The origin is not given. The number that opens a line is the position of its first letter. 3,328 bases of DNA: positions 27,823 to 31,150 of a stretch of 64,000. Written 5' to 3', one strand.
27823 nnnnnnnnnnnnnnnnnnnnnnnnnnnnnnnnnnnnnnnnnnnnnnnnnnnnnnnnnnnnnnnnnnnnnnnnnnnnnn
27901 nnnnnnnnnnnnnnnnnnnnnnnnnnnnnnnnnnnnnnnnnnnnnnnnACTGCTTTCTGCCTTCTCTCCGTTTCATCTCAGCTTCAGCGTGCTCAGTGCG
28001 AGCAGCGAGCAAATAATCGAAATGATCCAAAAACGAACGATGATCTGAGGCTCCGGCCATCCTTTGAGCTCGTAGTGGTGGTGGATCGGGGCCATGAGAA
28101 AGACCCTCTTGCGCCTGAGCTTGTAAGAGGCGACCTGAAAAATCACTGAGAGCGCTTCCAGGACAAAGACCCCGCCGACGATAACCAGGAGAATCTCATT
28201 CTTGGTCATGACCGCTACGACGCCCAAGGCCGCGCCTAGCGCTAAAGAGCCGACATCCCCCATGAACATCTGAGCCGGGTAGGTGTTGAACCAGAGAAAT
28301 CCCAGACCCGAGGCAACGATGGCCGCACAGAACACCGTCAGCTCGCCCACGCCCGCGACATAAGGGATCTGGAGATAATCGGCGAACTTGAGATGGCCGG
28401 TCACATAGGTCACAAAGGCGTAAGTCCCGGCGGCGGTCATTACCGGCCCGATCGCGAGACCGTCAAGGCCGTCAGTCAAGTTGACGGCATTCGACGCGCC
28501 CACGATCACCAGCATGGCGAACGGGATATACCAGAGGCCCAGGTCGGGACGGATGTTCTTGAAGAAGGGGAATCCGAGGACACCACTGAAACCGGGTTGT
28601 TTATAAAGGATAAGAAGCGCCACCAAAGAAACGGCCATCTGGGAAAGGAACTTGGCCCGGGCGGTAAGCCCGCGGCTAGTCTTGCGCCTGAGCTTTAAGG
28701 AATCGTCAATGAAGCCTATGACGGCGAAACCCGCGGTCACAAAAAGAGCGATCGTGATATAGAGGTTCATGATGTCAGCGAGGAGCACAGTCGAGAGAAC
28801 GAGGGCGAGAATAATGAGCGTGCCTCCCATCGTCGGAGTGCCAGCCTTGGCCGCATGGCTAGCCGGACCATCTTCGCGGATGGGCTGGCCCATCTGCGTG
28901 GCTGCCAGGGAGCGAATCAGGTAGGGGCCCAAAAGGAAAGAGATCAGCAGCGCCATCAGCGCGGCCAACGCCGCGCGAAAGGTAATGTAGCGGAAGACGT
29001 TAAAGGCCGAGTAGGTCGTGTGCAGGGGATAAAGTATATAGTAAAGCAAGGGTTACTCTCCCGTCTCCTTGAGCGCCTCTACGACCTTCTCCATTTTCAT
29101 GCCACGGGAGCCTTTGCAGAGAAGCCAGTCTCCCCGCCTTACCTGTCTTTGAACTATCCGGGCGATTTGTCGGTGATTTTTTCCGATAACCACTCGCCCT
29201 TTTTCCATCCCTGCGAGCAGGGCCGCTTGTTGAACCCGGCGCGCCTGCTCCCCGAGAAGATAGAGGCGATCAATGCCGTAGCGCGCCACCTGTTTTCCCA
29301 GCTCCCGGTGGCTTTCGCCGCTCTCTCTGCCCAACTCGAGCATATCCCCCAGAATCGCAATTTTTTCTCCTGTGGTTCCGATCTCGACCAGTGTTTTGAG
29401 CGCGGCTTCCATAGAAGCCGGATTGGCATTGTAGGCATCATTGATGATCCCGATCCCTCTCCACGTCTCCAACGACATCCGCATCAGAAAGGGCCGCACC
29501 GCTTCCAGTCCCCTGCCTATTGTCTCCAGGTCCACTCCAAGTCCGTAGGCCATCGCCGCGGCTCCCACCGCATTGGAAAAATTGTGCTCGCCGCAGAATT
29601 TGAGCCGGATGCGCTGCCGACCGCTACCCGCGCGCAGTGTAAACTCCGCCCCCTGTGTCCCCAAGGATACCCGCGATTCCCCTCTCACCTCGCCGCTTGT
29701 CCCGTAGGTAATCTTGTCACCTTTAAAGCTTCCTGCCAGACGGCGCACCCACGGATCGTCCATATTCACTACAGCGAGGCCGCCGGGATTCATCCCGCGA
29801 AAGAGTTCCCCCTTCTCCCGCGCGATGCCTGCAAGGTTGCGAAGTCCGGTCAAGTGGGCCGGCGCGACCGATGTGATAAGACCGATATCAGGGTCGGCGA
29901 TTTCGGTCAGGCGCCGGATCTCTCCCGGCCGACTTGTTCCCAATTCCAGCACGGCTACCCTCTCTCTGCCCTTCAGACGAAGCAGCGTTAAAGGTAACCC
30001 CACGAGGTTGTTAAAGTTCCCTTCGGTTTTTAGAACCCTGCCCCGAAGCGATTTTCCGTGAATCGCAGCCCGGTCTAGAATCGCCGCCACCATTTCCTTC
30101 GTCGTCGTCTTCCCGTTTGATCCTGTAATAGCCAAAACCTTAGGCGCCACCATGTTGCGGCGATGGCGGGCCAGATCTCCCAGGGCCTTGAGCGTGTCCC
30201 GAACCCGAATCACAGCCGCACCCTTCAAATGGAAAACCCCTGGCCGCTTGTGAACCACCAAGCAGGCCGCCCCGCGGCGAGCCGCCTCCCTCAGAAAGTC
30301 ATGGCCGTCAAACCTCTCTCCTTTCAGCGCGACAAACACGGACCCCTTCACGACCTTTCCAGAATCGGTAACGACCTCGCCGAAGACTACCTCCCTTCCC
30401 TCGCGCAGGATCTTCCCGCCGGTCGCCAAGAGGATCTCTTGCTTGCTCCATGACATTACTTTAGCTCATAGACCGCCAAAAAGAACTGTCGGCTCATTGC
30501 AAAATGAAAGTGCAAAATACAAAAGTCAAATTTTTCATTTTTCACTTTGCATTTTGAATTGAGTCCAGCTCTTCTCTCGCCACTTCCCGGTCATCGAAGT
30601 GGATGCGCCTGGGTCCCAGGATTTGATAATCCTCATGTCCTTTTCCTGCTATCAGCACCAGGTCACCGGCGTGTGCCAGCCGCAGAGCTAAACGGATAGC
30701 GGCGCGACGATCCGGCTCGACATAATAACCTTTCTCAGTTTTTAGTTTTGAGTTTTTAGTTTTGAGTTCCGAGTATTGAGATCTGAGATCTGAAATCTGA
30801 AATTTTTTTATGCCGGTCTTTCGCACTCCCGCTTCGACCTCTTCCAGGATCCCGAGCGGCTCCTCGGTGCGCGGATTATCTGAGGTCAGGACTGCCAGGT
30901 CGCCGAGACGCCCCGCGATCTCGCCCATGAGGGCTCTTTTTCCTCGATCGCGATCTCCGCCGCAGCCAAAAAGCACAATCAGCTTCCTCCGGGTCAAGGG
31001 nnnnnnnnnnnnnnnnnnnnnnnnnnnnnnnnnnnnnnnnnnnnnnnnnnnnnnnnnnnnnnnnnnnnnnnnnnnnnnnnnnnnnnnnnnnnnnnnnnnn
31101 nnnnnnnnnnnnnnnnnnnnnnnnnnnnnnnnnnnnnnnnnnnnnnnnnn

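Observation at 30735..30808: AT-rich microsatellite-like tandem repeats inserted in frame inside essential murE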

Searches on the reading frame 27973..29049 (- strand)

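Call 62: search_protein_families(library=ncbifam, proteins=[window:27973-29049:-], max_evalue=1e-10)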
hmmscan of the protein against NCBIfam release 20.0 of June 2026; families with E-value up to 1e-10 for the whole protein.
window:27973-29049:- (358 aa): 2 families
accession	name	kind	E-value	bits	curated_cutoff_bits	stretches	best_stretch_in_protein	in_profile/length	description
TIGR00445.1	mraY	equivalog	2.9e-131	437.7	192.05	1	37-358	1-321/321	phospho-N-acetylmuramoyl-pentapeptide-transferase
NF053644.1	MraY_archaea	equivalog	1.1e-36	126.9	450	1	155-352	171-340/340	pseudomurein biosynthesis MraY family phospho-N-acetylmuramoyl-pentapeptide-transferase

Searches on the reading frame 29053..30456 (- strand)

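Call 62: search_protein_families(library=ncbifam, proteins=[window:29053-30456:-], max_evalue=1e-10)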
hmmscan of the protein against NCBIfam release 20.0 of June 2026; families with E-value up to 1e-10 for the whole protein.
window:29053-30456:- (467 aa): 17 families
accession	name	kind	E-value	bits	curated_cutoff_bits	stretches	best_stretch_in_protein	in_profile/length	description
NF008896.0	PRK11929.1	equivalog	1.2e-129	433.8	1023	1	3-463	504-957/965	bifunctional UDP-N-acetylmuramoyl-L-alanyl-D-glutamate--2,6-diaminopimelate ligase MurE/UDP-N-acetylmuramoyl-tripeptide--D-alanyl-D-alanine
TIGR01143.1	murF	subfamily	8.7e-128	426.8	288.6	1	30-462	1-418/418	UDP-N-acetylmuramoyl-tripeptide--D-alanyl-D-alanine ligase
NF008041.0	PRK10773.1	equivalog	2.4e-92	310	551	1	19-466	18-451/453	UDP-N-acetylmuramoyl-tripeptide--D-alanyl-D-alanine ligase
NF010693.0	PRK14093.1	equivalog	1.1e-74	251.8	544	1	3-464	7-466/479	UDP-N-acetylmuramoylalanyl-D-glutamyl-2,6-diaminopimelate--D-alanyl-D-alanine ligase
NF008897.0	PRK11930.1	equivalog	1.7e-62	211.6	804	1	8-464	8-455/822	bifunctional UDP-N-acetylmuramoyl-tripeptide:D-alanyl-D-alanine ligase/alanine racemase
NF001126.0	PRK00139.1-4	equivalog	9.1e-36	123.4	373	1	20-420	18-421/486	UDP-N-acetylmuramoyl-L-alanyl-D-glutamate--2,6-diaminopimelate ligase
NF001124.0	PRK00139.1-2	equivalog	1.1e-32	113.5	476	1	21-446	24-463/500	UDP-N-acetylmuramoyl-L-alanyl-D-glutamate--2,6-diaminopimelate ligase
TIGR01085.1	murE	subfamily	9.1e-31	107.3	257.3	1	27-446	6-442/472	UDP-N-acetylmuramyl-tripeptide synthetase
NF053645.1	pMurC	equivalog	1.5e-27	96.5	560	1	106-256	103-248/492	pseudomurein biosynthesis peptide ligase pMurC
NF001123.0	PRK00139.1-1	equivalog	5.4e-26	91.3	586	1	22-427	17-436/493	UDP-N-acetylmuramoyl-L-alanyl-D-glutamate--2,6-diaminopimelate ligase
TIGR01087.1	murD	equivalog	1.1e-19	70.9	211.95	1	88-415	87-386/441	UDP-N-acetylmuramoyl-L-alanine--D-glutamate ligase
TIGR01082.1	murC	equivalog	1.3e-19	70.6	335.1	1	83-361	84-342/449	UDP-N-acetylmuramate--L-alanine ligase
NF010628.0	PRK14022.1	equivalog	2.4e-17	62.8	536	0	21-130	31-136/483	UDP-N-acetylmuramoyl-L-alanyl-D-glutamate--L-lysine ligase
TIGR02068.2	cya_phycin_syn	equivalog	1.3e-16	59.8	850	1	107-435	481-825/862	cyanophycin synthetase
NF010623.0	PRK14016.1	subfamily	3.8e-14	51.8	877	1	107-436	482-828/871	cyanophycin synthetase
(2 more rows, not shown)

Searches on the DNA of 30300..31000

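Call 27: search_rna_families(source=window, start=30300, end=31000, threshold=evalue, max_evalue=1)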
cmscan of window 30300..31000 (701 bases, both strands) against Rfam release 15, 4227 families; matches with E-value up to 1: 2.
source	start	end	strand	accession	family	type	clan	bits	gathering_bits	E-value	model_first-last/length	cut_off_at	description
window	30479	30575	-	RF03598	MIR6024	Gene; miRNA;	-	21.3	72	0.11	1-99/99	no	MIR6024 microRNA precursor family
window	30481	30573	+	RF03483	MIR319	Gene; miRNA;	-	19.4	54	0.27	1-92/92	no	MIR319 microRNA precursor family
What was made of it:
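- Tried and rejected: Known RNA family: only two weak miRNA-like hairpin hits on the junction element (E = 0.11 and 0.27, far below gathering scores) and none on the murE tract (call 27).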
